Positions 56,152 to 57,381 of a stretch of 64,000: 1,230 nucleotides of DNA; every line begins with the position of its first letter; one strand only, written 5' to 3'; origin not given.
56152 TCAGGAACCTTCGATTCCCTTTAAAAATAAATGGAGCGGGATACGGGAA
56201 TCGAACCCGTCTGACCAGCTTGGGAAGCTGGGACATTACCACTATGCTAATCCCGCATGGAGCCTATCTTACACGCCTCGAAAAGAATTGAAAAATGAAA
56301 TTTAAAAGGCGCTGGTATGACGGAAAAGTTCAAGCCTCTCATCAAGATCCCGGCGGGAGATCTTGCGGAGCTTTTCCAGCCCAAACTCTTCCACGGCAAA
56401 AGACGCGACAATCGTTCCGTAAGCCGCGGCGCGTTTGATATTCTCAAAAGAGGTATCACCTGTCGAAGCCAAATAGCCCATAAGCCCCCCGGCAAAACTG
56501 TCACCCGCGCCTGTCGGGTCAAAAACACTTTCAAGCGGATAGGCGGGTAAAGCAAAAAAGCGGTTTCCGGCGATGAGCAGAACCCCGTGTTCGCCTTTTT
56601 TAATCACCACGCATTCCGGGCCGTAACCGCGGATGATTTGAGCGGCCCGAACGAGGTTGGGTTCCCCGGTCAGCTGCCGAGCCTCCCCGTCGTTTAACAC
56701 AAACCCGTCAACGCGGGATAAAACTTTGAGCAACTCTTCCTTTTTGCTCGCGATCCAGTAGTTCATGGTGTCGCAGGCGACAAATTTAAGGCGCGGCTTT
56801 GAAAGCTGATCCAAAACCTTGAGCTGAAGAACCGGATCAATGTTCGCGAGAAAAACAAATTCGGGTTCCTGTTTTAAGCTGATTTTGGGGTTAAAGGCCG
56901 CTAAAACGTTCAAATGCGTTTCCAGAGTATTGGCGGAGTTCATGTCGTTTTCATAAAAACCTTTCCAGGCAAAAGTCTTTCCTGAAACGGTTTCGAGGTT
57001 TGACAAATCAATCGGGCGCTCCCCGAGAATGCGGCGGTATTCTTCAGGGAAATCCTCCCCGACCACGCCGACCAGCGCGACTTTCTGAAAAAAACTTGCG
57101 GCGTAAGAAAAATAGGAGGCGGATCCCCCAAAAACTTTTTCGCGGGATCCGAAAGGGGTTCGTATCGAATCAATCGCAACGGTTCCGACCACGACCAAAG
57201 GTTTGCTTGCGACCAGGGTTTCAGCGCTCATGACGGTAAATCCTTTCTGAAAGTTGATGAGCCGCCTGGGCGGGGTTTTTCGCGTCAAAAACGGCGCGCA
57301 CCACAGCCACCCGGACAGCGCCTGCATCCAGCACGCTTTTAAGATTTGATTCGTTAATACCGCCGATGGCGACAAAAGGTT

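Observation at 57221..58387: ADP-heptose adenylyltransferase domain fused to thiamine-phosphate synthase (HldE-II::ThiE), with the kinase half split off downstream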

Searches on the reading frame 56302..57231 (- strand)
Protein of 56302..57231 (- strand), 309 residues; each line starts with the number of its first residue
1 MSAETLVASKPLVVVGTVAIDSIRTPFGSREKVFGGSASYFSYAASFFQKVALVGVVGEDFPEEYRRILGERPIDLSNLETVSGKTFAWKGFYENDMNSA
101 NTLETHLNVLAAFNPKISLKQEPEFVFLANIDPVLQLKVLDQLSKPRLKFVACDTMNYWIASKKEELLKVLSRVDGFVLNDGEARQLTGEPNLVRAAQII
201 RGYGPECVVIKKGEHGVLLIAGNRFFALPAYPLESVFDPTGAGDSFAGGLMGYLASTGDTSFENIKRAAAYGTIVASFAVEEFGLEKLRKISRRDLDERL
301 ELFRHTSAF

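Call 3: search_protein_families(library=pfam, proteins=[window:56302-57231:-], max_evalue=0.01)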
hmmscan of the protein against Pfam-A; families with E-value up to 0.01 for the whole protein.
window:56302-57231:- (309 aa): 1 family
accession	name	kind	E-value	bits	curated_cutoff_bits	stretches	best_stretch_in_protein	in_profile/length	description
PF00294.29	PfkB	-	2.9e-26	92.9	25.8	1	12-285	4-295/302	pfkB family carbohydrate kinase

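Call 4: search_protein_families(library=ncbifam, proteins=[window:56302-57231:-], max_evalue=0.01)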
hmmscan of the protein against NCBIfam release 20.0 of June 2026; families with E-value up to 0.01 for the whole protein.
window:56302-57231:- (309 aa): 19 families
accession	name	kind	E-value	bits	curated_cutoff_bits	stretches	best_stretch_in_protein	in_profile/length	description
TIGR02152.1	D_ribokin_bact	equivalog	4.2e-16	59.1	299.65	1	168-285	170-286/298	ribokinase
TIGR04382.1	myo_inos_iolC_N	equivalog_domain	3.9e-14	52.6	300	1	165-277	180-291/309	5-dehydro-2-deoxygluconokinase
NF041164.1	NucKinThplmales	equivalog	1.3e-12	47.6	450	1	31-282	34-274/295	nucleoside kinase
NF053626.1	RibKinHalex1628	equivalog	9.4e-12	45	330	1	169-277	172-274/293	ATP-dependent ribose-1-phosphate kinase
NF040938.1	KDG_KDGal_kin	equivalog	1.2e-10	41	400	1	159-276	167-284/305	bifunctional 2-dehydro-3-deoxygluconokinase/2-dehydro-3-deoxygalactonokinase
TIGR02198.1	rfaE_dom_I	equivalog_domain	4.1e-10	39.3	345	1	191-288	212-305/315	D-glycero-beta-D-manno-heptose-7-phosphate kinase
TIGR03168.1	1-PFK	subfamily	4.7e-10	38.9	216.4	1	185-287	193-294/305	hexose kinase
TIGR03828.1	pfkB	equivalog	1.9e-09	37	292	1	185-282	193-289/305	1-phosphofructokinase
NF006957.1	PRK09434.1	equivalog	7.5e-09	35.5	450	1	164-261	170-267/302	fructokinase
NF041332.1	KDG_KDGal_kin_Halo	equivalog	1.6e-08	34.4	440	1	163-278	179-290/320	bifunctional 2-dehydro-3-deoxygluconokinase/2-dehydro-3-deoxygalactonokinase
NF007321.0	PRK09813.1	equivalog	3.3e-08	33.3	247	1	190-281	171-256/261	fructoselysine 6-kinase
NF008353.0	PRK11142.1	equivalog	6.2e-07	29.2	341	1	169-280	174-284/307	ribokinase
NF052444.1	DhDoxglucKinKdgK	equivalog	9.1e-07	28.6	400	1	166-280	181-290/303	2-dehydro-3-deoxygluconokinase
NF008454.0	PRK11316.1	equivalog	1e-05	24.3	521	1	193-286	212-301/475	bifunctional D-glycero-beta-D-manno-heptose-7-phosphate kinase/D-glycero-beta-D-manno-heptose 1-phosphate adenylyltransferase HldE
NF007068.0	PRK09513.1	equivalog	1.8e-05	24.1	432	1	184-280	196-286/312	1-phosphofructokinase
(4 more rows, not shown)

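Call 10: search_solved_structures(query=window:56302-57231:-, max_evalue=0.00001)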
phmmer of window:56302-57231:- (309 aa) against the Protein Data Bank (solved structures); distinct sequences matched with E-value up to 0.00001: 11.
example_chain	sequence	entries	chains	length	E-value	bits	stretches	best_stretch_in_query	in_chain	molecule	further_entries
3kd6_A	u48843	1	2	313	7.2e-94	317.3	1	11-306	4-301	Carbohydrate kinase, PfkB family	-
3h49_A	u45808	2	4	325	1e-10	44.4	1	133-286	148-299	Ribokinase | Uncharacterized sugar kinase ydjH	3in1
2c49_A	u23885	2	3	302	1.1e-07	34.4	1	29-286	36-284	SUGAR KINASE MJ0406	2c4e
2nwh_A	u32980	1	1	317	2e-07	33.6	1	163-281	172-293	carbohydrate kinase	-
1tyy_A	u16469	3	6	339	5.2e-07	32.2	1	182-257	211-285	putative sugar kinase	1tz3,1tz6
3iq0_A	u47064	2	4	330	5.9e-07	32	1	164-274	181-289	putative Ribokinase II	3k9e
1gqt_A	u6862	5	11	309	6.2e-07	32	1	31-255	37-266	RIBOKINASE | PROTEIN (RIBOKINASE)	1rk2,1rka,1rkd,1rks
3hj6_A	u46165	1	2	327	2e-06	30.3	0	169-284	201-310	Fructokinase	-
3bf5_A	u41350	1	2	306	2.3e-06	30.1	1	33-305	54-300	Ribokinase related protein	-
4du5_A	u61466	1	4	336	9.3e-06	28.1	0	170-275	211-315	PfkB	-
8cqx_A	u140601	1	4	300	1e-05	28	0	169-260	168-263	Ribokinase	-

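Call 37: search_solved_structures(query=window:56302-57231:-, max_evalue=10)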
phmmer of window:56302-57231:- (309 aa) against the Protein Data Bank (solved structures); distinct sequences matched with E-value up to 10: 73 (the best 60 are shown).
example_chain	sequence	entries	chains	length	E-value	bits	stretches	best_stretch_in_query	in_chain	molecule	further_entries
3kd6_A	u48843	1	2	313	7.2e-94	317.3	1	11-306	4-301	Carbohydrate kinase, PfkB family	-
3h49_A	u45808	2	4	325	1e-10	44.4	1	133-286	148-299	Ribokinase | Uncharacterized sugar kinase ydjH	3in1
2c49_A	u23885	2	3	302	1.1e-07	34.4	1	29-286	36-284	SUGAR KINASE MJ0406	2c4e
2nwh_A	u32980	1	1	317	2e-07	33.6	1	163-281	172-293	carbohydrate kinase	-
1tyy_A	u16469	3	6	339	5.2e-07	32.2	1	182-257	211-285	putative sugar kinase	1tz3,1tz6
3iq0_A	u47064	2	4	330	5.9e-07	32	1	164-274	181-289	putative Ribokinase II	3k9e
1gqt_A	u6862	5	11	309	6.2e-07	32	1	31-255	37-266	RIBOKINASE | PROTEIN (RIBOKINASE)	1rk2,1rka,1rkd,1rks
3hj6_A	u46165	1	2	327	2e-06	30.3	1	169-284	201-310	Fructokinase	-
3bf5_A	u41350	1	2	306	2.3e-06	30.1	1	33-305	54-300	Ribokinase related protein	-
4du5_A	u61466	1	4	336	9.3e-06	28.1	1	170-275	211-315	PfkB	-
8cqx_A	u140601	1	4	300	1e-05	28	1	169-260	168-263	Ribokinase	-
6znx_A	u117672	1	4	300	1.4e-05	27.6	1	169-260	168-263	Ribokinase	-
4pvv_A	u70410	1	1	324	2.7e-05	26.6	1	35-286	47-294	Adenosine kinase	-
4o1g_A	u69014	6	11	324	2.8e-05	26.6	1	35-286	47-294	Adenosine kinase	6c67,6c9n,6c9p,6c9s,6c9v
6c9q_A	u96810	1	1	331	2.9e-05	26.5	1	35-286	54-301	Adenosine kinase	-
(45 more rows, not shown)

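Call 39: find_homologous_proteins(query=window:56302-57231:-, max_evalue=1e-20)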
Query window:56302-57231:- (309 aa): 8000 proteins with E <= 1e-20 among 8000 candidates; the best 120 are listed.
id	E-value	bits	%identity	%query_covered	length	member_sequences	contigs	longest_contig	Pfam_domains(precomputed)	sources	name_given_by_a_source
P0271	3.2e-200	681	100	100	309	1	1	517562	PF00294.30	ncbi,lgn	-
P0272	7.7e-170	582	83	100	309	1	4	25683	PF00294.30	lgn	-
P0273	3.0e-169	580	83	100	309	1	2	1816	PF00294.30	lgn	-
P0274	2.6e-168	577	83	100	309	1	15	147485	PF00294.30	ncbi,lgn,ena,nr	ncbi:MAG: sugar kinase [Candidatus Omnitrophica bacterium]|nr:sugar kinase [Candidatus Omnitrophota 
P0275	7.0e-168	575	83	100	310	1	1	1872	PF00294.30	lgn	-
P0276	2.6e-167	573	84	97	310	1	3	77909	PF00294.30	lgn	-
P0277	8.5e-167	572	83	100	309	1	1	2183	PF00294.30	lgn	-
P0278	9.7e-167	571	83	100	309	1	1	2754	PF00294.30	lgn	-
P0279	2.5e-166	570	82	100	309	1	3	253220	PF00294.30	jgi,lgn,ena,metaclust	metaclust:\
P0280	3.5e-166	570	82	100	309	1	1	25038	PF00294.30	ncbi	-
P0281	4.2e-147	507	75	98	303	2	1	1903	PF00294.30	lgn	-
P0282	1.6e-145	502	77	96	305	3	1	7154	PF00294.30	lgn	-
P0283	2.5e-145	501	76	95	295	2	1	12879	PF00294.30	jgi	-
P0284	3.0e-145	501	75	100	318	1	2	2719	PF00294.30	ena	-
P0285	8.9e-145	499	75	97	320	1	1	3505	PF00294.30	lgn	-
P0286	1.1e-144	499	71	100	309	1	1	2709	PF00294.30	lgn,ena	-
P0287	6.8e-144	496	73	98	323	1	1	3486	PF00294.30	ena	-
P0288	8.2e-144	496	73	96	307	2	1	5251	PF00294.30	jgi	-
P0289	1.6e-141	489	73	97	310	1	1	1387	PF00294.30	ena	-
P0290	8.9e-141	486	72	97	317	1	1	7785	PF00294.30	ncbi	-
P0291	1.4e-140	486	69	100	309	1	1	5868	PF00294.30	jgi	-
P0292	2.0e-140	485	70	97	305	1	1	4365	PF00294.30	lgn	-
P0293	5.0e-140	484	69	100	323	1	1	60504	PF00294.30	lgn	-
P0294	2.4e-139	481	69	98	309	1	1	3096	PF00294.30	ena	-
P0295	1.4e-138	479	70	97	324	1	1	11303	PF00294.30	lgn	-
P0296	1.2e-137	476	71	97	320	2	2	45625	PF00294.30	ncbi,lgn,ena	-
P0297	1.5e-137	476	69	96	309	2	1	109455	PF00294.30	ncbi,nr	ncbi:MAG: sugar kinase [Candidatus Omnitrophica bacterium]|nr:sugar kinase [Candidatus Omnitrophota 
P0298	2.0e-137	475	70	97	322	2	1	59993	PF00294.30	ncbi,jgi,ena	-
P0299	2.9e-137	475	69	97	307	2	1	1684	PF00294.30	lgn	-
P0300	3.2e-137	474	70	97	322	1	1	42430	PF00294.30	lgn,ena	-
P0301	4.1e-137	474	69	97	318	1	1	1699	PF00294.30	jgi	jgi:sugar/nucleoside kinase (ribokinase family)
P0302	4.6e-137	474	70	97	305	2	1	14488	PF00294.30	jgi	jgi:sugar/nucleoside kinase (ribokinase family)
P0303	7.7e-137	473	69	97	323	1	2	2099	PF00294.30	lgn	-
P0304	7.8e-137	473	69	98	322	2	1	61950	PF00294.30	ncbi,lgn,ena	-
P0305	1.4e-136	472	69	96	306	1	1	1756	PF00294.30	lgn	-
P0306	1.8e-136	472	68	99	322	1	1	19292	PF00294.30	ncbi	-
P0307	2.7e-136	471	72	96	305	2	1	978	PF00294.30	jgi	-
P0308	3.2e-136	471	68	97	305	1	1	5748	PF00294.30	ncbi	-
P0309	6.5e-136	470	68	100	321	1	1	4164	PF00294.30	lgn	-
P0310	6.8e-136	470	68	97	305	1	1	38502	PF00294.30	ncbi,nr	ncbi:MAG: sugar kinase [Candidatus Omnitrophica bacterium]|nr:sugar kinase [Candidatus Omnitrophota 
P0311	7.8e-136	470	70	97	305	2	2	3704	PF00294.30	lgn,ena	-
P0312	9.5e-136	470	68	98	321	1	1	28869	PF00294.30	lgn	-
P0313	1.0e-135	470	69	100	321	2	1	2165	PF00294.30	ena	-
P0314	1.1e-135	469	69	97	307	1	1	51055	PF00294.30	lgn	-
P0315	1.6e-135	469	70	97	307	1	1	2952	PF00294.30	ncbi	-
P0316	2.1e-135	469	68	98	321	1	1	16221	PF00294.30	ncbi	-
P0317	3.7e-135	468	69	98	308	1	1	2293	PF00294.30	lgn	-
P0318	4.0e-135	468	71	97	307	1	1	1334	PF08543.18,PF00294.30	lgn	-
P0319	4.8e-135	467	69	96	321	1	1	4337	PF00294.30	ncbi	-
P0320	6.9e-135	467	69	97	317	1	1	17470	PF00294.30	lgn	-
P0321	1.9e-134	465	67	97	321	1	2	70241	PF00294.30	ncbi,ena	-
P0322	2.4e-134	465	69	95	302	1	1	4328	PF00294.30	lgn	-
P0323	2.6e-134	465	69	96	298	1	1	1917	PF00294.30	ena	-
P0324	2.8e-134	465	68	99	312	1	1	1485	PF00294.30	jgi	jgi:sugar/nucleoside kinase (ribokinase family)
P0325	3.7e-134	464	68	98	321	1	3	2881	PF00294.30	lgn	-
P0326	3.9e-134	464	68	98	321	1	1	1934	PF00294.30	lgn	-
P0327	4.6e-134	464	68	97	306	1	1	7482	PF00294.30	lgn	-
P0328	6.4e-134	464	66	100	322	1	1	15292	PF00294.30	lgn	-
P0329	7.4e-134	463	68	100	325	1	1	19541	PF00294.30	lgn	-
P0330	8.5e-134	463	67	100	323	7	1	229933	PF00294.30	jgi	-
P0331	1.1e-133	463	68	97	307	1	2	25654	PF00294.30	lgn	-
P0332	1.3e-133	463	67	97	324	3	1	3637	PF00294.30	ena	-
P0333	2.1e-133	462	68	98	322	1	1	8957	PF00294.30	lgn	-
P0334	3.9e-133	461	68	95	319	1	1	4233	PF00294.30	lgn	-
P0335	4.7e-133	461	67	100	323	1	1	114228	PF00294.30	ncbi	-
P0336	6.1e-133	460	69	97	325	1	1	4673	PF00294.30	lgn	-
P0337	7.3e-133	460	69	97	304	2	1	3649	PF00294.30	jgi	-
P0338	7.9e-133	460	69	97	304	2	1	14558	PF00294.30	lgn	-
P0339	1.2e-132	459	67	97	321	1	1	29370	PF00294.30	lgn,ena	-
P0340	1.2e-132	459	67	97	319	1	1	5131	PF00294.30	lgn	-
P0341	1.4e-132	459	68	96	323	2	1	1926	PF00294.30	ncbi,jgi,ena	-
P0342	2.0e-132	459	66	98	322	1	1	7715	PF00294.30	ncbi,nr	ncbi:MAG: PfkB family carbohydrate kinase [Candidatus Omnitrophica bacterium]|nr:PfkB family carbohy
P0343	2.1e-132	459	68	97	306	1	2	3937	PF00294.30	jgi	-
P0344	2.1e-132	459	67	97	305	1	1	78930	PF00294.30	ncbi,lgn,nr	ncbi:MAG: sugar kinase [Candidatus Omnitrophica bacterium]|nr:sugar kinase [Candidatus Omnitrophota 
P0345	2.5e-132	458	66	99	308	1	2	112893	PF00294.30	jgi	jgi:sugar/nucleoside kinase (ribokinase family)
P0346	4.5e-132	458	67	98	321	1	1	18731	PF00294.30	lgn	-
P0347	5.4e-132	457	68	97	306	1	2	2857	PF00294.30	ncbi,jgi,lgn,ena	-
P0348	6.3e-132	457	67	97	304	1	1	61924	PF00294.30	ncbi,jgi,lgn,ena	-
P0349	7.1e-132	457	67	97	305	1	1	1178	PF08543.18,PF00294.30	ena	-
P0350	7.6e-132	457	67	96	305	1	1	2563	PF00294.30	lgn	-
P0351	1.2e-131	456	68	98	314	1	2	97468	PF00294.30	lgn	-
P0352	1.7e-131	456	66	97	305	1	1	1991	PF00294.30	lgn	-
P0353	2.0e-131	455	66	99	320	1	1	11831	PF00294.30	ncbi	-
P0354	2.8e-131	455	68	97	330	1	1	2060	PF00294.30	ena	-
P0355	3.4e-131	455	67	97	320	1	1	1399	PF00294.30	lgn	-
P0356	4.1e-131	454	67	98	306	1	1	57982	PF00294.30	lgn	-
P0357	4.6e-131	454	68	96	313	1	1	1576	PF00294.30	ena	-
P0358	8.9e-131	453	67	97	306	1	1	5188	PF00294.30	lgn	-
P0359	1.0e-130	453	67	97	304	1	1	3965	PF00294.30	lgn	-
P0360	1.4e-130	453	69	96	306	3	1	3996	PF00294.30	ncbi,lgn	-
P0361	1.5e-130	453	68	98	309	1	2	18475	PF00294.30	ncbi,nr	ncbi:MAG: PfkB family carbohydrate kinase [Candidatus Omnitrophica bacterium]|nr:PfkB family carbohy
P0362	1.9e-130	452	67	97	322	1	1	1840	PF00294.30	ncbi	-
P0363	2.0e-130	452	66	97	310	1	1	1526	PF00294.30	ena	-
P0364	2.0e-130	452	66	97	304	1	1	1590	PF00294.30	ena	-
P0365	2.5e-130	452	66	100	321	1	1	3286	PF00294.30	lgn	-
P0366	2.6e-130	452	66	97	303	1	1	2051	PF08543.18,PF00294.30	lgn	-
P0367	4.0e-130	451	66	97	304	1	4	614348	PF08543.18,PF00294.30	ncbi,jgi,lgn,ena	-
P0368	4.2e-130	451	67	96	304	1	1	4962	PF00294.30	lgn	-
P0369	6.8e-130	450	65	96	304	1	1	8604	PF00294.30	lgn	-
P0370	8.3e-130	450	65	97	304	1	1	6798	PF00294.30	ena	-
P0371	8.7e-130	450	66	97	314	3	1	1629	PF00294.30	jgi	-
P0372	9.4e-130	450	65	97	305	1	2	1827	PF08543.18,PF00294.30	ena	-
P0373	1.0e-129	450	68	96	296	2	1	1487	PF00294.30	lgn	-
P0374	1.2e-129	450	66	97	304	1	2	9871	PF00294.30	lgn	-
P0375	1.3e-129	450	65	97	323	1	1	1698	PF00294.30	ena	-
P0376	1.3e-129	449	68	97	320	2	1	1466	PF00294.30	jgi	jgi:sugar/nucleoside kinase (ribokinase family)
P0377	1.4e-129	449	68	95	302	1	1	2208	PF00294.30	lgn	-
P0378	1.4e-129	449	66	97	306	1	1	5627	PF00294.30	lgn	-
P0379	1.8e-129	449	66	97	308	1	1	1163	PF00294.30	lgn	-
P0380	1.9e-129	449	66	97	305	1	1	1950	PF00294.30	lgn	-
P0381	1.9e-129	449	66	97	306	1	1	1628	PF08543.18,PF00294.30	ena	-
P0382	2.0e-129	449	66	97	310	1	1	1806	PF00294.30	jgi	-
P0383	2.2e-129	449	67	98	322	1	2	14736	PF00294.30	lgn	-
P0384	2.3e-129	449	67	96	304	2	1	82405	PF00294.30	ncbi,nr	ncbi:MAG: sugar kinase [Omnitrophica bacterium GWA2_52_8]|nr:MAG: sugar kinase [Omnitrophica bacteri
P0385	2.5e-129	449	69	94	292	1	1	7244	PF00294.30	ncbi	-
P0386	2.7e-129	448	67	97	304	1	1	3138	PF00294.30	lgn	-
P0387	3.5e-129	448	65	96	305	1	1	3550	PF08543.18,PF00294.30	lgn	-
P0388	4.0e-129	448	66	97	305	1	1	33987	PF08543.18,PF00294.30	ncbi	-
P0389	4.2e-129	448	67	97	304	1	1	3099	PF00294.30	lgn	-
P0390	5.0e-129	448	66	97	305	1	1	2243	PF00294.30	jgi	jgi:sugar/nucleoside kinase (ribokinase family)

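Call 43: find_encoding_contigs(protein=P0271, flank=10000, max_places=3)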
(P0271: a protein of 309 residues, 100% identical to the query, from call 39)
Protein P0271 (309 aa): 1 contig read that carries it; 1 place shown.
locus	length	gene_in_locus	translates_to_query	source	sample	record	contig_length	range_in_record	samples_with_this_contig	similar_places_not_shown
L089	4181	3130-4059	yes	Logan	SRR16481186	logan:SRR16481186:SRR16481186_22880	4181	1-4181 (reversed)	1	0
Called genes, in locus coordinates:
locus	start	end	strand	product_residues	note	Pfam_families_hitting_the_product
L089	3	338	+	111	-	?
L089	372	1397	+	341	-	PF00365:PFK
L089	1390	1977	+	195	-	PF13580:SIS_2, PF01380:SIS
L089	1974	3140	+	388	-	PF01467:CTP_transf_like, PF02581:TMP-TENI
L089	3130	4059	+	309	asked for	PF00294:PfkB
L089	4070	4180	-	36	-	?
